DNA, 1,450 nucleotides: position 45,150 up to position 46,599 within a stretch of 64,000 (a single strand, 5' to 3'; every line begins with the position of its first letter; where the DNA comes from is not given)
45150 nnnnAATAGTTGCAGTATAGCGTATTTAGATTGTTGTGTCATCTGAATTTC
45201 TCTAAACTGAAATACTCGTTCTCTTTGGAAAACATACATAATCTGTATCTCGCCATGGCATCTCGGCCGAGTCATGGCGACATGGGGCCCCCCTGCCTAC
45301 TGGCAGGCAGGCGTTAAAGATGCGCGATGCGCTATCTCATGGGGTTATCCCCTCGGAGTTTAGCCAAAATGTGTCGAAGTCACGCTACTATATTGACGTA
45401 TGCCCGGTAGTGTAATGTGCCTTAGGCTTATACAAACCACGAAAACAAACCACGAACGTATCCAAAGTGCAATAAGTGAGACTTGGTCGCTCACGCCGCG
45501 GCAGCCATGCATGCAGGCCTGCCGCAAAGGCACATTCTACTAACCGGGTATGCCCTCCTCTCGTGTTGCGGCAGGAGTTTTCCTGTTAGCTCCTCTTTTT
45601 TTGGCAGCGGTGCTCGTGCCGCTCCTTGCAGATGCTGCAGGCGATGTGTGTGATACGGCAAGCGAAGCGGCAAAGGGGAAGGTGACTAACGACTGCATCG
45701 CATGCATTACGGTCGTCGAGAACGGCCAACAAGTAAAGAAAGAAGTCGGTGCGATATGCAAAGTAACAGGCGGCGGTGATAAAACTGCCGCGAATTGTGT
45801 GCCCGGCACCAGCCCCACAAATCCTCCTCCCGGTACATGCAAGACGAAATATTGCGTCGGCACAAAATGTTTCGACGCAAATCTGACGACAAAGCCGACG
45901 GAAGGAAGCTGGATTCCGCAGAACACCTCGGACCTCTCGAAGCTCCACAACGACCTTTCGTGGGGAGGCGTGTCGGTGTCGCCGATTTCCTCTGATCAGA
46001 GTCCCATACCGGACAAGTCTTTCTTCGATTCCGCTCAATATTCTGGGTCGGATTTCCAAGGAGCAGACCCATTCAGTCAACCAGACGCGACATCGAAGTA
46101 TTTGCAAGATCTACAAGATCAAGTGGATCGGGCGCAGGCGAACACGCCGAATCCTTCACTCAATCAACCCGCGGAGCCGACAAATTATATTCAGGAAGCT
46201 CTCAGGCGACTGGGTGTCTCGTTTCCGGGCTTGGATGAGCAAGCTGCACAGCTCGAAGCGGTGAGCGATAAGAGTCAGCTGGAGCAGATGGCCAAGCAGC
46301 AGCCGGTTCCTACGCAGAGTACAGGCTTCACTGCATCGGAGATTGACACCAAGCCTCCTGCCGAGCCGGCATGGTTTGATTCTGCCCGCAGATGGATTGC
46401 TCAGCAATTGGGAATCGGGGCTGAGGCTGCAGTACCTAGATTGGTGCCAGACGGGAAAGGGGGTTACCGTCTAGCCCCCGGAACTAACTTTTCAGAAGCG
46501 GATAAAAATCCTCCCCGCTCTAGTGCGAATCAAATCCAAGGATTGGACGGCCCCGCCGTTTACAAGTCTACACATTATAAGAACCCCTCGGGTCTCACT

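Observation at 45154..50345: Low-GC segment carrying a 1572-aa secreted giant protein, bracketed by 17-18 bp direct repeats and next to a RelE/ParE TA pair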

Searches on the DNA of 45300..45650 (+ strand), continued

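Call 94: search_with_rna_model(model_id=R1, sources=[L100, L101, L106, L140, L194, L168, L144, L129, L186, L108], max_evalue=0.01)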
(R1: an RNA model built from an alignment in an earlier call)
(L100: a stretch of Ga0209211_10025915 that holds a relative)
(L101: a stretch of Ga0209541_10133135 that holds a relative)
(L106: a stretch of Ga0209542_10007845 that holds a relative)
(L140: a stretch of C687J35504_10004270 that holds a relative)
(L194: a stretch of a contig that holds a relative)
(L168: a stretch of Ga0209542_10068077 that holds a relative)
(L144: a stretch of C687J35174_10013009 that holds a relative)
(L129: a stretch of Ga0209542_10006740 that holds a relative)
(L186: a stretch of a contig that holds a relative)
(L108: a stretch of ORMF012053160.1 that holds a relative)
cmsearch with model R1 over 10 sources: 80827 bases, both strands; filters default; matches with E-value up to 0.01: 38.
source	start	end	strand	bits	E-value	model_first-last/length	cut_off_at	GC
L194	1331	1486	+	169.8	2.2e-41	1-156/156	no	0.49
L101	1617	1773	+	166.7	1.3e-40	1-156/156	no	0.51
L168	2613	2769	-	166.7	1.3e-40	1-156/156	no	0.51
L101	2112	2268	+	165.5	2.8e-40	1-156/156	no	0.53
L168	2118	2274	-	165.5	2.8e-40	1-156/156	no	0.53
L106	6227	6383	+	165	3.6e-40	1-156/156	no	0.5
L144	3684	3840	+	165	3.6e-40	1-156/156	no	0.5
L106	5488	5644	+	162.9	1.3e-39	1-156/156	no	0.5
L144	2945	3101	+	162.9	1.3e-39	1-156/156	no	0.5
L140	8951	9107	-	162.4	1.7e-39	1-156/156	no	0.51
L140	7546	7702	-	161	3.9e-39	1-156/156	no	0.49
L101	149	306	+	159.1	1.2e-38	1-156/156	no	0.52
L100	5980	6136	-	158.4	1.7e-38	1-156/156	no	0.55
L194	1675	1827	+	154.9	1.4e-37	1-156/156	no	0.51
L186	1739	1894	+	144.9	4.7e-35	1-156/156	no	0.51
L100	5287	5444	-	137.5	3.6e-33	1-156/156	no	0.51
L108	9509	9662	+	120.4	8e-29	1-156/156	no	0.51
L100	423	580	-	119.1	1.6e-28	1-156/156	no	0.53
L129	6377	6533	+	98.5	2.8e-23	1-156/156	no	0.56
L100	1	75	-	63.7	2e-14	1-74/156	3'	0.4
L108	9506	9659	-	41.2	9.9e-09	1-156/156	no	0.51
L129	6376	6530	-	38.9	3.9e-08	1-156/156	no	0.55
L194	1672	1824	-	38.4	5.2e-08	1-156/156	no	0.52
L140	8954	9110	+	32.9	1.3e-06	1-156/156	no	0.5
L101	1614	1770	-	32.5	1.6e-06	1-156/156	no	0.51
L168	2616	2772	+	32.5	1.6e-06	1-156/156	no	0.51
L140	7549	7705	+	32.5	1.6e-06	1-156/156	no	0.49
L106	5485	5641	-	32.1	2e-06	1-156/156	no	0.48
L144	2942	3098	-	32.1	2e-06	1-156/156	no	0.48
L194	1328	1483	-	31.8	2.4e-06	1-156/156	no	0.5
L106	6224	6380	-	31.8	2.5e-06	1-156/156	no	0.5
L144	3681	3837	-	31.8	2.5e-06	1-156/156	no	0.5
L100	5983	6139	+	31.3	3.4e-06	1-156/156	no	0.56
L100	426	583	+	30.9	4.1e-06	1-156/156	no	0.54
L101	2109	2265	-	30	6.9e-06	1-156/156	no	0.52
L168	2121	2277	+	30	6.9e-06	1-156/156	no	0.52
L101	146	303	-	26.1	6.8e-05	1-156/156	no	0.52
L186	1736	1891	-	22.9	0.00047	1-156/156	no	0.51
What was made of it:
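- There are up to 4 co-oriented copies in 6.3 kb (call 94).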

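Call 104: search_with_rna_model(model_id=R1, sources=[L093, L094, L095, L096, L097, L098, L099, L102, L103, L104, L105, L107, L109, L110, L111, L112, L113, L114, L115, L116, L117, L118, L119, L120, L121, L122, L123, L124, L125, L126, L127, L128, L130, L131, L132, L133, L134, L135, L136, L137, L138, L139, L141, L142, L143, L145, L146, L147, L148, L149, L150, L151, L152, L153, L154, L155, L156, L157, L158, L159, L160, L161, L162, L163, L164, L165, L166, L167, L169, L170, L171, L172, L173, L174, L175, L176, L177, L178, L179, L180, L181, L182, L183, L184, L185, L187, L188, L189, L190, L191, L192, L193, L195, L196, L197, L198, L199, L200, L201, L202], max_evalue=0.000001)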
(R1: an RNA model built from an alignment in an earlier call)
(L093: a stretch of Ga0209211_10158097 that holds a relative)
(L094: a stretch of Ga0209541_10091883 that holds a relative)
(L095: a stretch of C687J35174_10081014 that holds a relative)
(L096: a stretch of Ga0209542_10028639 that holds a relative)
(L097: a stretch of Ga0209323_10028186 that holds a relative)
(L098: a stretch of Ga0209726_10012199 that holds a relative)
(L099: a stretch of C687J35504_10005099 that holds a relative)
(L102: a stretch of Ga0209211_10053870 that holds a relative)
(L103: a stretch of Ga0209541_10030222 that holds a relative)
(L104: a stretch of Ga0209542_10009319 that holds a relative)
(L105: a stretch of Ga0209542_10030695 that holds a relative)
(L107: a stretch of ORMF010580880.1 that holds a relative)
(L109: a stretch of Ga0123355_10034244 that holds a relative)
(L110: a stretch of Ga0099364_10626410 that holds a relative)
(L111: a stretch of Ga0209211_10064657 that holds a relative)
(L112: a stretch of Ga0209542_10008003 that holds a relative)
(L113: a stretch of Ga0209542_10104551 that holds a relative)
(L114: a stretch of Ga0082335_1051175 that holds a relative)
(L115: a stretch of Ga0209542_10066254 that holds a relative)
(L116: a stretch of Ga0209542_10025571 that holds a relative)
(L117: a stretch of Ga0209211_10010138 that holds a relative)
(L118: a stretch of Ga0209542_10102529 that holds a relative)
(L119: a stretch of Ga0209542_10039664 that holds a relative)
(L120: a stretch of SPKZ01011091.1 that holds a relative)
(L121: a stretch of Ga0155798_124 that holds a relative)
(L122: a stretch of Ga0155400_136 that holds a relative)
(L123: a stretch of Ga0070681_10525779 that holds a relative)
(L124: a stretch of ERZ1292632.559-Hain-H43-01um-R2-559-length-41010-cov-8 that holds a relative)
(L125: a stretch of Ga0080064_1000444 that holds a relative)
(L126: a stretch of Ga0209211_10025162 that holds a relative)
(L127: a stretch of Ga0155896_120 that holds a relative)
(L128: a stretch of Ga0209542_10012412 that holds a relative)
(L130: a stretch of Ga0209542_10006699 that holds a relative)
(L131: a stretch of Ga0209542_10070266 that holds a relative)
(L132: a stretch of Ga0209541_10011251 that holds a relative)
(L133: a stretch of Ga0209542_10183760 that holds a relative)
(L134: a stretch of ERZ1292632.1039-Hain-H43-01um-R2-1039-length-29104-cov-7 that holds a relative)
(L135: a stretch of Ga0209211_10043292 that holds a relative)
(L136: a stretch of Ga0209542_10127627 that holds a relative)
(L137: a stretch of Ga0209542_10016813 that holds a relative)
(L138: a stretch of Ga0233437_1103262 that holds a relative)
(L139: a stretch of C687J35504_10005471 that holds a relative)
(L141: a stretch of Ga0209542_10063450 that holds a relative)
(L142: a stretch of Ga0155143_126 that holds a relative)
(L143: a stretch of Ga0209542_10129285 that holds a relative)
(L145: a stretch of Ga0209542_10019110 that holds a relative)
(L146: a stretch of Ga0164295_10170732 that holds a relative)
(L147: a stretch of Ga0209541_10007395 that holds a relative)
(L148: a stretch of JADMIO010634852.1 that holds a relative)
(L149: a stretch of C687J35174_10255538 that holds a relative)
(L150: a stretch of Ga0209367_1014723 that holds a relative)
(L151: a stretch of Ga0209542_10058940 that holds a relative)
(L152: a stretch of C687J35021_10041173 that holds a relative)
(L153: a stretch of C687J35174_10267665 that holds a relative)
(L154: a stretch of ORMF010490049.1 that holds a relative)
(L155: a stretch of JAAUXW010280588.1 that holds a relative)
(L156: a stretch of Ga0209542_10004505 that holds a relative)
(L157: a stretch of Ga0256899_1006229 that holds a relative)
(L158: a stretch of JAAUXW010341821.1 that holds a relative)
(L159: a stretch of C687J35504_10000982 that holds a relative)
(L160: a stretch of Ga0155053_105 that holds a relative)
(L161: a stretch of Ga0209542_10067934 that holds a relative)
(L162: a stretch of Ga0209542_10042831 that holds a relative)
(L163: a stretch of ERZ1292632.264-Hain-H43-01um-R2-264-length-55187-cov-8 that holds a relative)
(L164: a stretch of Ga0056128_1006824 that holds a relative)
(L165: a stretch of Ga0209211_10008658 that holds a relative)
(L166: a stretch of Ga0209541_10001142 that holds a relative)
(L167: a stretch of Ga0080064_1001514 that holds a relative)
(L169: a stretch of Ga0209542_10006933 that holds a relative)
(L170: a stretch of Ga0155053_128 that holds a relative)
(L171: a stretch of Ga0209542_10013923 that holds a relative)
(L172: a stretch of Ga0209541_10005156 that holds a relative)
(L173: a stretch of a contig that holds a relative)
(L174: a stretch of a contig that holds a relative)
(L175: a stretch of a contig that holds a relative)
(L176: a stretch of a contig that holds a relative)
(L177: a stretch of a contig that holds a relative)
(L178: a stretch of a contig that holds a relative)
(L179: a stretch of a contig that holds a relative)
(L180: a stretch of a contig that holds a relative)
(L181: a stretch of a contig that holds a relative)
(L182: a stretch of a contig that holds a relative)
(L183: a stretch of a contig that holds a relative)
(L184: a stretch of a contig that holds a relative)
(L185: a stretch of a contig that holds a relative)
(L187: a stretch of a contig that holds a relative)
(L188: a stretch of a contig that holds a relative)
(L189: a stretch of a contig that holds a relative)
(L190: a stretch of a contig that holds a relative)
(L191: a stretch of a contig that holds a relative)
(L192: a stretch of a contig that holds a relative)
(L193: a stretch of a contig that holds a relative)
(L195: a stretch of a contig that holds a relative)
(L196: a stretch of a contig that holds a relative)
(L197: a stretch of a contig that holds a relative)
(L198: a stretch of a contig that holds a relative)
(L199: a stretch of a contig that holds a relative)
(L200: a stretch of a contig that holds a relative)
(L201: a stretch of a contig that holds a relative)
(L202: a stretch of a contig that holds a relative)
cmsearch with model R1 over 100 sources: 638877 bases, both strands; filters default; matches with E-value up to 0.000001: 111.
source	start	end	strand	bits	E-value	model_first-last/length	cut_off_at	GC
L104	7879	8035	-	171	8.7e-41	1-156/156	no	0.54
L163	3078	3233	+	170.6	1.1e-40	1-156/156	no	0.5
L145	7953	8108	+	170.3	1.3e-40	1-156/156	no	0.49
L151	4423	4579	-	169.9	1.7e-40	1-156/156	no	0.53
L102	475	630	+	169.8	1.7e-40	1-156/156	no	0.55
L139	448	603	+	169.8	1.7e-40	1-156/156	no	0.55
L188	2343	2498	-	169.8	1.7e-40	1-156/156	no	0.55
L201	1679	1834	+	169.4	2.2e-40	1-156/156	no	0.52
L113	131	286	-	169.4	2.2e-40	1-156/156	no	0.53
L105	1364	1520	-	169.4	2.3e-40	1-156/156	no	0.54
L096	2549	2705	+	169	2.8e-40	1-156/156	no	0.49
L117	2417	2573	+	168.3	4.2e-40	1-156/156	no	0.54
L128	4932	5088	+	168.3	4.2e-40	1-156/156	no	0.54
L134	978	1134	-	168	5.1e-40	1-156/156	no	0.49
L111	2711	2867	-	166.8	1e-39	1-156/156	no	0.5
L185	2038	2194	-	166.7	1.1e-39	1-156/156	no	0.51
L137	9144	9300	-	166.5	1.2e-39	1-156/156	no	0.53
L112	14223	14379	-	166.3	1.3e-39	1-156/156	no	0.53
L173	745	900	-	166.3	1.4e-39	1-156/156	no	0.48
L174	3219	3375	-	165.9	1.7e-39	1-156/156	no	0.55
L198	1922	2078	-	165.6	2.1e-39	1-156/156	no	0.51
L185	1543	1699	-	164.8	3.3e-39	1-156/156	no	0.52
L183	3155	3311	+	164.5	3.9e-39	1-156/156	no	0.54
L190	251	405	-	164.1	4.8e-39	1-156/156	no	0.51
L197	1541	1697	-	163.4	7.5e-39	1-156/156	no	0.49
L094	1733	1889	+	163.3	7.8e-39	1-156/156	no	0.54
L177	2578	2734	-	163.3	7.8e-39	1-156/156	no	0.54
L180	9204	9360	+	162.9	1e-38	1-156/156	no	0.5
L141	1731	1887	+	162.4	1.4e-38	1-156/156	no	0.51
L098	896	1049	+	161.2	2.6e-38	1-156/156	no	0.47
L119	5463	5619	-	161.2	2.8e-38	1-156/156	no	0.5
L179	609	765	-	160.6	3.8e-38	1-156/156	no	0.47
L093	477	634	-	160.5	4e-38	1-156/156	no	0.52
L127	3052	3208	-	160.3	4.6e-38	1-156/156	no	0.5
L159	20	176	-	159.9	5.7e-38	1-156/156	no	0.54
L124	2765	2922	-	159.9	5.8e-38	1-156/156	no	0.52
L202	3701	3858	-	159.9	5.8e-38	1-156/156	no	0.52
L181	10315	10471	-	159.3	8e-38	1-156/156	no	0.51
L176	6331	6484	-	158.9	1e-37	1-156/156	no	0.51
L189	1820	1973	+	158.9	1e-37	1-156/156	no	0.51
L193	2292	2448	+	158.4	1.4e-37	1-156/156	no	0.55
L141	3136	3292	+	158.3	1.5e-37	1-156/156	no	0.5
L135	2778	2932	+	157.9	1.8e-37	1-156/156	no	0.48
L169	1105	1259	-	157.9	1.8e-37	1-156/156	no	0.48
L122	12246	12403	+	157.6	2.2e-37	1-156/156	no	0.49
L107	5729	5885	-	157.1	3e-37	1-156/156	no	0.5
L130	6026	6182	+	156.8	3.5e-37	1-156/156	no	0.5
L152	2022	2170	+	155.4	7.9e-37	1-149/156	3'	0.56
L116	6719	6875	+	154.9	1.1e-36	1-156/156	no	0.53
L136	428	584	-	154.4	1.4e-36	1-156/156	no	0.46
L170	547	700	-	154.3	1.5e-36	1-156/156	no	0.51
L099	4095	4248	+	154.3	1.6e-36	1-156/156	no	0.47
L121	9811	9964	+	154.3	1.6e-36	1-156/156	no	0.47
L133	1605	1762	-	154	1.8e-36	1-156/156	no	0.51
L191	8239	8396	+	153.8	2e-36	1-156/156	no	0.49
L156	196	352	+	152.6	4.2e-36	1-156/156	no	0.52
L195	2455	2611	-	151.9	6.2e-36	1-156/156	no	0.55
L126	4952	5109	-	151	1.1e-35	1-156/156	no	0.52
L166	2703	2856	-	150.1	1.8e-35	1-156/156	no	0.49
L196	2011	2167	-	150.1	1.8e-35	1-156/156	no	0.52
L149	393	546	+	149.4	2.7e-35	1-156/156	no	0.53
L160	10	163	-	148.9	3.5e-35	1-156/156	no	0.51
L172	6515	6671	-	147.5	8.3e-35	1-156/156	no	0.52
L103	1459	1615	+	146.8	1.3e-34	1-156/156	no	0.5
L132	13640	13797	-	146.6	1.4e-34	1-156/156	no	0.51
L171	8991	9149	+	146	2e-34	1-156/156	no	0.45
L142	1880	2034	-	141.2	3.2e-33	1-156/156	no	0.54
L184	2576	2732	-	140.6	4.6e-33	1-156/156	no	0.5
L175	1451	1604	-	137.6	2.6e-32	1-156/156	no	0.49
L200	1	154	-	136.6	4.7e-32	1-153/156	3'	0.53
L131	2231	2384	-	136.3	5.7e-32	1-156/156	no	0.52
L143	1579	1738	-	136.2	5.9e-32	1-156/156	no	0.52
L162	623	779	-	132.9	4.1e-31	1-156/156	no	0.49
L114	2021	2159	+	130.3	1.9e-30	1-138/156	3'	0.49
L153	274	428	+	129.3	3.3e-30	1-156/156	no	0.45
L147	3715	3873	+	128.2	6.5e-30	1-156/156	no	0.48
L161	3719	3874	+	126.9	1.4e-29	1-156/156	no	0.49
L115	3083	3236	+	126.3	1.9e-29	1-156/156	no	0.53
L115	92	246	-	121.1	4.2e-28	1-156/156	no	0.52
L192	2919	3072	+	113.9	2.8e-26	1-156/156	no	0.49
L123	923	1079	-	113.5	3.5e-26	1-156/156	no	0.5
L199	1400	1551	-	112.5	6.3e-26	1-156/156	no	0.51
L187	744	900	+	111.5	1.1e-25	1-156/156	no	0.54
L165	9573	9726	-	111.4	1.2e-25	1-156/156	no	0.49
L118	2401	2559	+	109.5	3.5e-25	1-156/156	no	0.5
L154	3919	4071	+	109.1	4.7e-25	1-156/156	no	0.52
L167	8432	8584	-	109.1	4.7e-25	1-156/156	no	0.52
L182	85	238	-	108.8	5.4e-25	1-156/156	no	0.54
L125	9827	9981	-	106.2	2.5e-24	1-156/156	no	0.51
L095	2447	2603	-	98.5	2.2e-22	1-156/156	no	0.56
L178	861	1020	-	95.7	1.1e-21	1-156/156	no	0.5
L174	1539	1695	+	89.8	3.6e-20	1-156/156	no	0.56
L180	9943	10051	+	89.1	5.6e-20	1-108/156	3'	0.5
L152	1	95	-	75.6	1.4e-16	1-95/156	3'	0.45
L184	2778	2932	-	70.4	3.1e-15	1-156/156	no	0.59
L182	6931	6993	-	66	4e-14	94-156/156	5'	0.62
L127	2531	2674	-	48.6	1.1e-09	1-156/156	no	0.4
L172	6518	6674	+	42.8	3.2e-08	1-156/156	no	0.52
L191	5836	5976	+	42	5e-08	1-156/156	no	0.46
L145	3218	3358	+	41.7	6.1e-08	1-156/156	no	0.49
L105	6612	6752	+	41.3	7.7e-08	1-156/156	no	0.54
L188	2846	2886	-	39.7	1.9e-07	116-156/156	5'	0.54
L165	9576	9729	+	39.4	2.3e-07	1-156/156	no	0.5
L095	2450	2604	+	38.9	3.1e-07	1-156/156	no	0.55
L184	2579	2735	+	38.3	4.4e-07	1-156/156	no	0.49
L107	5732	5888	+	38.2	4.5e-07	1-156/156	no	0.48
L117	2414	2570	-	37.2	8.4e-07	1-156/156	no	0.55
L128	4929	5085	-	37.2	8.4e-07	1-156/156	no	0.55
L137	9147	9303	+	37.1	8.7e-07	1-156/156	no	0.52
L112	14226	14382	+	37.1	9e-07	1-156/156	no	0.52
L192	4677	4820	+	36.9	9.8e-07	1-156/156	no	0.47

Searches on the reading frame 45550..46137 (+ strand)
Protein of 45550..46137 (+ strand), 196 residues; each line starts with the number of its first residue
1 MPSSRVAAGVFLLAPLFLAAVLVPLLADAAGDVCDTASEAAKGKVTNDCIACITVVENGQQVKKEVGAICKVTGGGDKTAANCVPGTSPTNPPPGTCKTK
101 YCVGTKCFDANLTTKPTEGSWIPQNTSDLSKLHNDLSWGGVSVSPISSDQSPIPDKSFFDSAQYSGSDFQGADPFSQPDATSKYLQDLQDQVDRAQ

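Call 59: find_homologous_proteins(query=window:45550-46137:+, max_evalue=0.01)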
Query seq(196 aa) (196 aa): 1 proteins with E <= 0.01 among 436 candidates.
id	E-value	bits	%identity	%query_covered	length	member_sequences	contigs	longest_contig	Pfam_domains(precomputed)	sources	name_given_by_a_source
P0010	8.0e-27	112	42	89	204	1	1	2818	-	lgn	-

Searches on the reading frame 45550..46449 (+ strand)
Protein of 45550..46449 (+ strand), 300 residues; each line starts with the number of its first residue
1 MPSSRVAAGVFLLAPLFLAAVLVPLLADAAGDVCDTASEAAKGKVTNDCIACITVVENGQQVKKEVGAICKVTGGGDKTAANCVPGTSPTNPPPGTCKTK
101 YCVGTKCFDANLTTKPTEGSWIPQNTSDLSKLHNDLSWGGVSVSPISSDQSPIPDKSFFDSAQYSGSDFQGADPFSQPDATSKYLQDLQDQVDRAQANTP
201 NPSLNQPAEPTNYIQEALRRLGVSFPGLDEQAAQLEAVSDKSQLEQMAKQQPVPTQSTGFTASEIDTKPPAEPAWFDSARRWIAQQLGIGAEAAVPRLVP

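Call 40: search_protein_families(library=pfam, proteins=[window:45550-46449:+], max_evalue=10)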
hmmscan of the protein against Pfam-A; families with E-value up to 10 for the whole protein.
window:45550-46449:+ (300 aa): 0 families
